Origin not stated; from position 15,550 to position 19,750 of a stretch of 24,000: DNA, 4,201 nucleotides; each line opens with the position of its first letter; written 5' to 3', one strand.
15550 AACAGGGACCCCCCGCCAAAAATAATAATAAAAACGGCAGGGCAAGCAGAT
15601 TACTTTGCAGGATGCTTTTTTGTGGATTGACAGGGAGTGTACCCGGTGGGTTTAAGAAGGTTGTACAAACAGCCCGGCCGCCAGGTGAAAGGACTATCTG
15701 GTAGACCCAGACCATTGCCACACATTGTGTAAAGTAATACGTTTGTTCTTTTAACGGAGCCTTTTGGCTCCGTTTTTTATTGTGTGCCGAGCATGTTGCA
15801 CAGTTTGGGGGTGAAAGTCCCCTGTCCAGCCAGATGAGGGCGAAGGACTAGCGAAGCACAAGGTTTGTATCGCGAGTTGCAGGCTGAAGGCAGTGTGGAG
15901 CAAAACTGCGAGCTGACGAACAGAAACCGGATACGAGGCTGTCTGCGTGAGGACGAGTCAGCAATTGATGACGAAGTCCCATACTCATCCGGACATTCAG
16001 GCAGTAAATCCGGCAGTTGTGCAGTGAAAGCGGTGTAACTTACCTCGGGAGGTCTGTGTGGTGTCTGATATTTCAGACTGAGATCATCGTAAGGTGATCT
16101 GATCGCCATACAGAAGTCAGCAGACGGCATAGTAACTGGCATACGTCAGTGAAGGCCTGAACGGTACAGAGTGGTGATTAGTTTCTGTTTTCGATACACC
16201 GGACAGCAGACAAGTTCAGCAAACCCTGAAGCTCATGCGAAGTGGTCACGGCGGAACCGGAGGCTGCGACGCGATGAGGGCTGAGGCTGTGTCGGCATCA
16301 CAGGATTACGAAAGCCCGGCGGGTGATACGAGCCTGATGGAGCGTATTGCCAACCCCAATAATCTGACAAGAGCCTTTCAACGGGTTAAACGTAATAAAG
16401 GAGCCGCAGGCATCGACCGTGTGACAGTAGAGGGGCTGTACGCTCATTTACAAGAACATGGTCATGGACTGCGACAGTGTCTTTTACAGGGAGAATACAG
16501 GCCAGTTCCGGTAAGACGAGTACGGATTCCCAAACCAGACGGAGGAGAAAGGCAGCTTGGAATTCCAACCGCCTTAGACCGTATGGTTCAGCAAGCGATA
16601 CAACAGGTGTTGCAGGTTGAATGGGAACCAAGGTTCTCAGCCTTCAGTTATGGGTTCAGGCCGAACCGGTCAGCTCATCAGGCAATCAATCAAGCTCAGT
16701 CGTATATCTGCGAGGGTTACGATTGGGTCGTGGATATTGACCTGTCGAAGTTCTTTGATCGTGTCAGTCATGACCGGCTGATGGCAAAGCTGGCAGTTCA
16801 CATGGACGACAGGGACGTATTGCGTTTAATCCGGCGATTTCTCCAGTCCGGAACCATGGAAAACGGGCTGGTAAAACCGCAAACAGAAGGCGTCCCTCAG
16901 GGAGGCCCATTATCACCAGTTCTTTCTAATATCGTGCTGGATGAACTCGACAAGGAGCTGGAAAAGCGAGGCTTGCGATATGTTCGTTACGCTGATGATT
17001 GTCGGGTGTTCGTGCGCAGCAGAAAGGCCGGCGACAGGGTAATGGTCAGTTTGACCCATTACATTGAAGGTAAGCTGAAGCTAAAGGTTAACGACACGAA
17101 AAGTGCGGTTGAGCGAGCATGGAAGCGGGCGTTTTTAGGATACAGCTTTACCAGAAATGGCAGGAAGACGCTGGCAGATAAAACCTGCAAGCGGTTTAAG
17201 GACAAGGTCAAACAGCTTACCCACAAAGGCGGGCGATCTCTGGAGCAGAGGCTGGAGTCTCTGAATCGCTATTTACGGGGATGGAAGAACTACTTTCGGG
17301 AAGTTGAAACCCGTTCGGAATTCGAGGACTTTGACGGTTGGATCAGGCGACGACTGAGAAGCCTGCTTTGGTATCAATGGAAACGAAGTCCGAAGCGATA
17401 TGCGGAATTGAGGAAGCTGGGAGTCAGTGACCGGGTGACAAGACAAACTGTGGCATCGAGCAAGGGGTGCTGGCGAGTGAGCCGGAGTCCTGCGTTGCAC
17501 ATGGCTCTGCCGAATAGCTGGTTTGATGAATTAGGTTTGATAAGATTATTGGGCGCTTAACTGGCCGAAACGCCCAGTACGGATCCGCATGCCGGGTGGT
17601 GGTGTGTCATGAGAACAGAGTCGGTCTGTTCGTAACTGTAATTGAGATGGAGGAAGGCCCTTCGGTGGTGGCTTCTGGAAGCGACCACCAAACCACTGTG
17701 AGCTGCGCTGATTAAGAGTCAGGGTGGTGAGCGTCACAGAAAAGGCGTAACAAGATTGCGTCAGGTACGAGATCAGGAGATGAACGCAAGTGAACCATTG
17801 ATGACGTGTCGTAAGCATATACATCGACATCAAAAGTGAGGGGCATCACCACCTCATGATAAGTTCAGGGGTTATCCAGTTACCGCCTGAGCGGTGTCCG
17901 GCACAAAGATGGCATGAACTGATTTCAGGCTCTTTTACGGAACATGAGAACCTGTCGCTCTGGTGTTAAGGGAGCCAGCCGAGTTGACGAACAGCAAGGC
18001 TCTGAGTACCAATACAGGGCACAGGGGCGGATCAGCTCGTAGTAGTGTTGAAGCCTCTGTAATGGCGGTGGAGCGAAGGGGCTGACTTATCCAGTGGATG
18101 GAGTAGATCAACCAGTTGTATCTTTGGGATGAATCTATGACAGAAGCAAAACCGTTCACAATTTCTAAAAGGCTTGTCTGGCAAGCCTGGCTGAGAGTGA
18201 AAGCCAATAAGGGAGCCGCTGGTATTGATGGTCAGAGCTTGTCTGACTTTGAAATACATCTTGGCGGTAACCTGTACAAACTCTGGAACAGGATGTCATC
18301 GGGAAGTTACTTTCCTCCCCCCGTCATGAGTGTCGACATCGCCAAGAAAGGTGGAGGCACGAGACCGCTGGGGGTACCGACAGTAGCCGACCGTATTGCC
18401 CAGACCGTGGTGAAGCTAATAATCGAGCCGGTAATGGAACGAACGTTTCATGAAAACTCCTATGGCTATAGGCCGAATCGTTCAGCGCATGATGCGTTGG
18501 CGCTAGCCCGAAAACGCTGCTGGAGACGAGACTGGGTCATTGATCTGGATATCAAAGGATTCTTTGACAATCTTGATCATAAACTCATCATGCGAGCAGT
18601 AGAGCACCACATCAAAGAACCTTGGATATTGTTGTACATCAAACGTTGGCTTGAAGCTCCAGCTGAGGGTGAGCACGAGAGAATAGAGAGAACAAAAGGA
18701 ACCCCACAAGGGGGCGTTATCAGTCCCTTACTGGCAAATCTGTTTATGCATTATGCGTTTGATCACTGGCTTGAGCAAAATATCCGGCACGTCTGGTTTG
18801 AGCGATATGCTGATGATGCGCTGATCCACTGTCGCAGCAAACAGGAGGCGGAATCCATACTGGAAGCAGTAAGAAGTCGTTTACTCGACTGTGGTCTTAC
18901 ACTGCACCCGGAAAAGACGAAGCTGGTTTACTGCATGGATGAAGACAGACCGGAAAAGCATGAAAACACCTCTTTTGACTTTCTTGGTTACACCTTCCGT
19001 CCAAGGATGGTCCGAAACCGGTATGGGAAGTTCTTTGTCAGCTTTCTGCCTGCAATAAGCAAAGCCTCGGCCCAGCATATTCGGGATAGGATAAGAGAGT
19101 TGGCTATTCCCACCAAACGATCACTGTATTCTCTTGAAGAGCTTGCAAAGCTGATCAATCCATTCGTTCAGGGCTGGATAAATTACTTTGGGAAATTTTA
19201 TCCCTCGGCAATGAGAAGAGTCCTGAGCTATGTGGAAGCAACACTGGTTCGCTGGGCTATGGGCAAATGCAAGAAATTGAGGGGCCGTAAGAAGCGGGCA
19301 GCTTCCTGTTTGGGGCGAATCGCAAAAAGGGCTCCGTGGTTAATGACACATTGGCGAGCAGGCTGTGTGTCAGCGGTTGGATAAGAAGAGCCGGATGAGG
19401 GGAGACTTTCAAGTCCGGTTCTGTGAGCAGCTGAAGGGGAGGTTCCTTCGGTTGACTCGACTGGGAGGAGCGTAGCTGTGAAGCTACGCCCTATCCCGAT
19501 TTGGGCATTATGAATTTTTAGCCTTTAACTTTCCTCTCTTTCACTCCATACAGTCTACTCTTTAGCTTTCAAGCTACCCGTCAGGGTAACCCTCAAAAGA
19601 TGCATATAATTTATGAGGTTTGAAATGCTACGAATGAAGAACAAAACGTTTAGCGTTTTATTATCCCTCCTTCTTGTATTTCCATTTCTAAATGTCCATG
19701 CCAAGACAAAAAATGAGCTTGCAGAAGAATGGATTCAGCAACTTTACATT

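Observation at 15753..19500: Bacterial twintron: a complete AGC-type group II intron inserted in the DV-DVI linker of a class IIC intron that itself sits behind a terminator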

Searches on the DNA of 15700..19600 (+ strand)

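Call 4: search_rna_families(source=window, start=15700, end=19600, threshold=evalue, max_evalue=10, show_alignments=10)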
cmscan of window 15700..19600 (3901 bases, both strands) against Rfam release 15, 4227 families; matches with E-value up to 10: 10.
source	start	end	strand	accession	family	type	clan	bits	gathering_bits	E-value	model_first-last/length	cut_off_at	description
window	15866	16038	+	RF02001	group-II-D1D4-3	Intron;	CL00102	137.1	32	2.1e-29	1-170/170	no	Group II catalytic intron D1-D4-3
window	17649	17766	+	RF01999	group-II-D1D4-2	Intron;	CL00102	106.1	36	4.7e-22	1-118/118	no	Group II catalytic intron D1-D4-2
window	16078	16157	+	RF01998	group-II-D1D4-1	Intron;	CL00102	62.4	35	5e-10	1-84/84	no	Group II catalytic intron D1-D4-1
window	19386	19461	+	RF00029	Intron_gpII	Intron;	-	59.2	40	2.6e-10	1-77/77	no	Group II catalytic intron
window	19385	19424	+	RF04357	Plastid-ndhA-ndhB-2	Intron;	CL00155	45.6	53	2.6e-08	1-41/41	no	Plastid-ndhA-ndhB-2 group II-D5 intron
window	19388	19422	+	RF04336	Plastid-petD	Intron;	-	24.1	65.5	0.072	10-44/47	no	Plastid-petD group II-D5 intron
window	15743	15856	-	RF02059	STnc50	Gene; sRNA;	-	19.4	55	9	1-84/84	no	Salmonella enterica sRNA STnc40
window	16829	16888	-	RF04204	mir-3473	Gene; miRNA;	-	18.8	71.8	2.5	1-78/78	no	mir-3473 microRNA precursor family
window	15752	15802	+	RF02498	Atu_C3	Gene; sRNA;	-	14.3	100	9.2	72-156/156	no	Rhizobiales sRNA Atu_C3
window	19257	19326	+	RF01962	RMST_1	Gene; lncRNA;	-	13.5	40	9.9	1-61/61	no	Rhabdomyosarcoma 2 associated transcript conserved region 1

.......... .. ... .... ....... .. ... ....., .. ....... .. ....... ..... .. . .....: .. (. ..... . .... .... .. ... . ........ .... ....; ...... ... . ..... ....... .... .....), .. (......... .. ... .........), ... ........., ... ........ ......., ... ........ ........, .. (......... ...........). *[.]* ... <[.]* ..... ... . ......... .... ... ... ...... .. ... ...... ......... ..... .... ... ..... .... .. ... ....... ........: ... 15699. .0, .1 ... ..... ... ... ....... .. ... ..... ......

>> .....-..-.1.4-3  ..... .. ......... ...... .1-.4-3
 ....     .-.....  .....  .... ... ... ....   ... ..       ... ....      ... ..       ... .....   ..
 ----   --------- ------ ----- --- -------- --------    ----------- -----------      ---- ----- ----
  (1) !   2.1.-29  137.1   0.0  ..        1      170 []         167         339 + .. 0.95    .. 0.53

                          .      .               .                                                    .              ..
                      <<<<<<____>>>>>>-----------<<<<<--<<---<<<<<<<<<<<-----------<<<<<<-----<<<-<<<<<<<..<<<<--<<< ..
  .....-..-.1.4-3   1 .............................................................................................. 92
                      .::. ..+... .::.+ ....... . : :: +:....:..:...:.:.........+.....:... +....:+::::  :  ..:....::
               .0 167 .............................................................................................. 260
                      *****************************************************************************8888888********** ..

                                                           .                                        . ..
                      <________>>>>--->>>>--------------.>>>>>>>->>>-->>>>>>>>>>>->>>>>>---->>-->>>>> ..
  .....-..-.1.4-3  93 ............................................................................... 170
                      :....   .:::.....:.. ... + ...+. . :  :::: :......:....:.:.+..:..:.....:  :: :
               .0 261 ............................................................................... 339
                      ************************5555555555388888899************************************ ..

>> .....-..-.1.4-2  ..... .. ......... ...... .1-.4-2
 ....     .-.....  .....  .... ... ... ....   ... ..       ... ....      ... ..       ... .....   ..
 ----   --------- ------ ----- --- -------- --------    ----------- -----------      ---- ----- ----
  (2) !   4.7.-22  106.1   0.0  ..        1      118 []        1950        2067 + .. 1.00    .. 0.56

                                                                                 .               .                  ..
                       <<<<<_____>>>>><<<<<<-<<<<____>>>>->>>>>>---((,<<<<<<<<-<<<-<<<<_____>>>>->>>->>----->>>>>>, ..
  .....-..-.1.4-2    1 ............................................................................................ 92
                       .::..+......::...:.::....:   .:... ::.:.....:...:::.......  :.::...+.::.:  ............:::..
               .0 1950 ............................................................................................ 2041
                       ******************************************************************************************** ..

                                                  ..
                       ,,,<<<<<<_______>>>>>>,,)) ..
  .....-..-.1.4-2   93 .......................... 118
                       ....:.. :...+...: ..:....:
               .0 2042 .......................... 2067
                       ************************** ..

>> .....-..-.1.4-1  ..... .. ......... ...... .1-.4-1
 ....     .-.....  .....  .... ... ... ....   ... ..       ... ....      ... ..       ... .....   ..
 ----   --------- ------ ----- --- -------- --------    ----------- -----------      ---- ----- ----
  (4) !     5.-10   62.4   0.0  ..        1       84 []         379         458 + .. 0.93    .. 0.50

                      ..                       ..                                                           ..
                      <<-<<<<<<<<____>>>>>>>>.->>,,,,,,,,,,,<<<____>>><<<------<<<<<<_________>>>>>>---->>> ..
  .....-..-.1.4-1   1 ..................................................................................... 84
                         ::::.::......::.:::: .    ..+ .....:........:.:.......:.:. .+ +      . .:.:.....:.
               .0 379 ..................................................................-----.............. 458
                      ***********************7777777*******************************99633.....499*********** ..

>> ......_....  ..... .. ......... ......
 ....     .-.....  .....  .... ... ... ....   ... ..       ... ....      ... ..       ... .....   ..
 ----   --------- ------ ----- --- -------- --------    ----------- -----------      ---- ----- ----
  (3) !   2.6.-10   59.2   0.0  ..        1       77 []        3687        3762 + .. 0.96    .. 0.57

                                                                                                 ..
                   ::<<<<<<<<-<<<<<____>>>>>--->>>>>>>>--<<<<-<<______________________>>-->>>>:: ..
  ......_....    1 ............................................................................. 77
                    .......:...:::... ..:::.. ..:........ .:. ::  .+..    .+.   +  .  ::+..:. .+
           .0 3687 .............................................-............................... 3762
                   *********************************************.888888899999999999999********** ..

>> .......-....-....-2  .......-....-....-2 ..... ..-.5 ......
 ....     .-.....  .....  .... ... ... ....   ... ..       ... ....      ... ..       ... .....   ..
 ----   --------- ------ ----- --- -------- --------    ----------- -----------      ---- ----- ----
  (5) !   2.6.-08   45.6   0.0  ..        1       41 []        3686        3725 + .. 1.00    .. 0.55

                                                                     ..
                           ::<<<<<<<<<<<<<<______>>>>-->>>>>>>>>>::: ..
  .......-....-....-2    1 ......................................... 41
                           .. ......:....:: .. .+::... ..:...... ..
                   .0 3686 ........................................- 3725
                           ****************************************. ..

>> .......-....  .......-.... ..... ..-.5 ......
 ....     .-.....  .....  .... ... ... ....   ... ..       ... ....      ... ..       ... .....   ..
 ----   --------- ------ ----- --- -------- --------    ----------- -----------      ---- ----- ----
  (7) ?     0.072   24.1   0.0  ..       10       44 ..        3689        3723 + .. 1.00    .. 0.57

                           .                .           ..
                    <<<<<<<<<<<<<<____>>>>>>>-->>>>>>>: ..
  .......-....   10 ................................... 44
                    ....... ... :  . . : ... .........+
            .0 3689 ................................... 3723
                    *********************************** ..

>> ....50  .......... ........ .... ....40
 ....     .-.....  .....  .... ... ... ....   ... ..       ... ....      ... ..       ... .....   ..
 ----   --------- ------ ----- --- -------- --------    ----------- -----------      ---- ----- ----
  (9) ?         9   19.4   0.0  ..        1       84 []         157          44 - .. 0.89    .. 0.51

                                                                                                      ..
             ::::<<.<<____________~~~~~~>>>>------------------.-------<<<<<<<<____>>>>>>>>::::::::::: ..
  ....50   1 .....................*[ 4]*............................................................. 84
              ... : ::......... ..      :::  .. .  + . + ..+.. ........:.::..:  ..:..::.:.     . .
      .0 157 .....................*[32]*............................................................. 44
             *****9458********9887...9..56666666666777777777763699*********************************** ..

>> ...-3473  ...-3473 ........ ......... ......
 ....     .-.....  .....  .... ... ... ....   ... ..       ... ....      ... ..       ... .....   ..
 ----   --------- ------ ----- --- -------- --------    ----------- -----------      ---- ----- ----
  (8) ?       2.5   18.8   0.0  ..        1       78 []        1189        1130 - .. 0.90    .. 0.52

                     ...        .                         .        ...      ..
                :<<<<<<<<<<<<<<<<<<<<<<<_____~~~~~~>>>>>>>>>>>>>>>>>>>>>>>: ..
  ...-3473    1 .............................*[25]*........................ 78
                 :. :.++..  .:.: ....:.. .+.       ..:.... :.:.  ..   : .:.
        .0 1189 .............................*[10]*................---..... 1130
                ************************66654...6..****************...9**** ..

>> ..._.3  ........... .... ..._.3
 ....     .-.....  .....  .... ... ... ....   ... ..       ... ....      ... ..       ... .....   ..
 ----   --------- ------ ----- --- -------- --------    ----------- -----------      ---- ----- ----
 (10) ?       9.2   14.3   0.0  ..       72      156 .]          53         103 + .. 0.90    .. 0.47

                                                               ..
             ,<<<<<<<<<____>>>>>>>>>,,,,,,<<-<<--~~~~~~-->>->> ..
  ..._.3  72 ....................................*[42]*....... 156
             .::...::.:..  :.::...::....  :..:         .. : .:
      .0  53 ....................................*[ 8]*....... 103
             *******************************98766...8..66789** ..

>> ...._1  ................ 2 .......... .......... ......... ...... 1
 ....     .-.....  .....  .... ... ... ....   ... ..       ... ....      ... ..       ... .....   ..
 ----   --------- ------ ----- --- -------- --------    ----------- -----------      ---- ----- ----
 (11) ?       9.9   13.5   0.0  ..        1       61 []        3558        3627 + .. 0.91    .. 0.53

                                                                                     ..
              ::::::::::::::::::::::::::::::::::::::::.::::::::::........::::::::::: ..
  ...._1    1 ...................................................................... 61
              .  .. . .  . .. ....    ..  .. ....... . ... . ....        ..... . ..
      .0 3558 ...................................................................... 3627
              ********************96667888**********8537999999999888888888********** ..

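Call 5: search_dna_similar(query=window:15753-19500:+, collection=ecoli_genomes, mode=near, max_rows=30)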
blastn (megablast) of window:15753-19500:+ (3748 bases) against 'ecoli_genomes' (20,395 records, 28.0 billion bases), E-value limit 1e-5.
No match.

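Call 6: search_dna_similar(query=window:15753-19500:+, collection=plasmids, mode=near, max_rows=30)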
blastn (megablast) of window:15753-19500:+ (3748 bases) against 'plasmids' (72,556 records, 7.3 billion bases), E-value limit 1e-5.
Records with a match: 2; places in all: 2; records where one place covers at least 80% of the query: 0.
Best place of each record, by identity: 95-99% 1; 60-80% 1.
By first word of the organism name: Methylomonas 1; Cupriavidus 1.
By predicted mobility (MOB-suite, as given by PLSDB): non-mobilizable 1; mobilizable 1.
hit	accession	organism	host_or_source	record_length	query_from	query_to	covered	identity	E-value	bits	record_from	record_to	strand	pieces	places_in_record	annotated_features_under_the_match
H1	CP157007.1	Methylomonas sp. AM2-LC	-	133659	1936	2341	11%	74.9%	5e-41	178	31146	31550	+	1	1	record has no annotation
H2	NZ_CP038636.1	Cupriavidus oxalaticus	whole organism,sewage sludge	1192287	2271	2332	2%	96.8%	9e-19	104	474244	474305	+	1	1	none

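Call 26: search_rna_families(sources=[L081, L082, L083, L084, L001, L003], threshold=gathering)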
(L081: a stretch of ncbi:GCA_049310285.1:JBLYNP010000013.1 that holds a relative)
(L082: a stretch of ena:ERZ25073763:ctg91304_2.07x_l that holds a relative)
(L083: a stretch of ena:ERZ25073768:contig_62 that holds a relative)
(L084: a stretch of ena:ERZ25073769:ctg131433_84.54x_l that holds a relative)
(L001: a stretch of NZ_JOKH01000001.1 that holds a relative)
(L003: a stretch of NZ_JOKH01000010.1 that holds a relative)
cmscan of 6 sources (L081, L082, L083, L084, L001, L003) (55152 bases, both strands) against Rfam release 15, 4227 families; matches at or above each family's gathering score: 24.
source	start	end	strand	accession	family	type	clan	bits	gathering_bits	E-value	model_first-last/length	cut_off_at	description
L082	1572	1787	+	RF02005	group-II-D1D4-6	Intron;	CL00102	146.8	49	4.7e-42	1-225/225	no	Group II catalytic intron D1-D4-6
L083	1577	1792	+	RF02005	group-II-D1D4-6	Intron;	CL00102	144.1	49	3.4e-41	1-225/225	no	Group II catalytic intron D1-D4-6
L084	1576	1791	+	RF02005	group-II-D1D4-6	Intron;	CL00102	144.1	49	3.4e-41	1-225/225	no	Group II catalytic intron D1-D4-6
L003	6346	6517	+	RF02001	group-II-D1D4-3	Intron;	CL00102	134.2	32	1.4e-27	1-170/170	no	Group II catalytic intron D1-D4-3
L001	3633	3804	+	RF02001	group-II-D1D4-3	Intron;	CL00102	132.7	32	3.3e-27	1-170/170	no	Group II catalytic intron D1-D4-3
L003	3633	3804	+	RF02001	group-II-D1D4-3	Intron;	CL00102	132.7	32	3.3e-27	1-170/170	no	Group II catalytic intron D1-D4-3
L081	1735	1906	+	RF02001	group-II-D1D4-3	Intron;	CL00102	128.9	32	2.8e-26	1-170/170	no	Group II catalytic intron D1-D4-3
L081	3517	3634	+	RF01999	group-II-D1D4-2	Intron;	CL00102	106.5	36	5.2e-21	1-118/118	no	Group II catalytic intron D1-D4-2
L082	3511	3628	+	RF01999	group-II-D1D4-2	Intron;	CL00102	106.4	36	5.6e-21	1-118/118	no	Group II catalytic intron D1-D4-2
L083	3516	3633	+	RF01999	group-II-D1D4-2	Intron;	CL00102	106.4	36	5.6e-21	1-118/118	no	Group II catalytic intron D1-D4-2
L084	3516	3633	+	RF01999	group-II-D1D4-2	Intron;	CL00102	106.4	36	5.6e-21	1-118/118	no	Group II catalytic intron D1-D4-2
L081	343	458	+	RF00001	5S_rRNA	Gene; rRNA;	CL00113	102.3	38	2.5e-21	1-120/120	no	5S ribosomal RNA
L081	1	125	+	RF02541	LSU_rRNA_bacteria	Gene; rRNA;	CL00112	82.2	50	1.1e-22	2803-2925/2925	5'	Bacterial large subunit ribosomal RNA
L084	625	698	+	RF00005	tRNA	Gene; tRNA;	CL00001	70.3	29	2.2e-13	1-71/71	no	tRNA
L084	511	583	+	RF00005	tRNA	Gene; tRNA;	CL00001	67.9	29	1e-12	1-71/71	no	tRNA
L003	6557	6636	+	RF01998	group-II-D1D4-1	Intron;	CL00102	61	35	1.4e-08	1-84/84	no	Group II catalytic intron D1-D4-1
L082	5250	5326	+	RF00029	Intron_gpII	Intron;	-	60.1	40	2.3e-09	1-77/77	no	Group II catalytic intron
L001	3844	3923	+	RF01998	group-II-D1D4-1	Intron;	CL00102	59.4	35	3.3e-08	1-84/84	no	Group II catalytic intron D1-D4-1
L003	3844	3923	+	RF01998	group-II-D1D4-1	Intron;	CL00102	59.4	35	3.3e-08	1-84/84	no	Group II catalytic intron D1-D4-1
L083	5250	5325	+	RF00029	Intron_gpII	Intron;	-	58.8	40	4.6e-09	1-77/77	no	Group II catalytic intron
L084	5250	5325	+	RF00029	Intron_gpII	Intron;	-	58.8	40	4.6e-09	1-77/77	no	Group II catalytic intron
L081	1947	2025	+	RF01998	group-II-D1D4-1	Intron;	CL00102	55.2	35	3e-07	1-84/84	no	Group II catalytic intron D1-D4-1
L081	5250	5325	+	RF00029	Intron_gpII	Intron;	-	55.1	40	3.7e-08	1-77/77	no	Group II catalytic intron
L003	7085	7161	+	RF00029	Intron_gpII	Intron;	-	40.2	40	0.00017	1-77/77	no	Group II catalytic intron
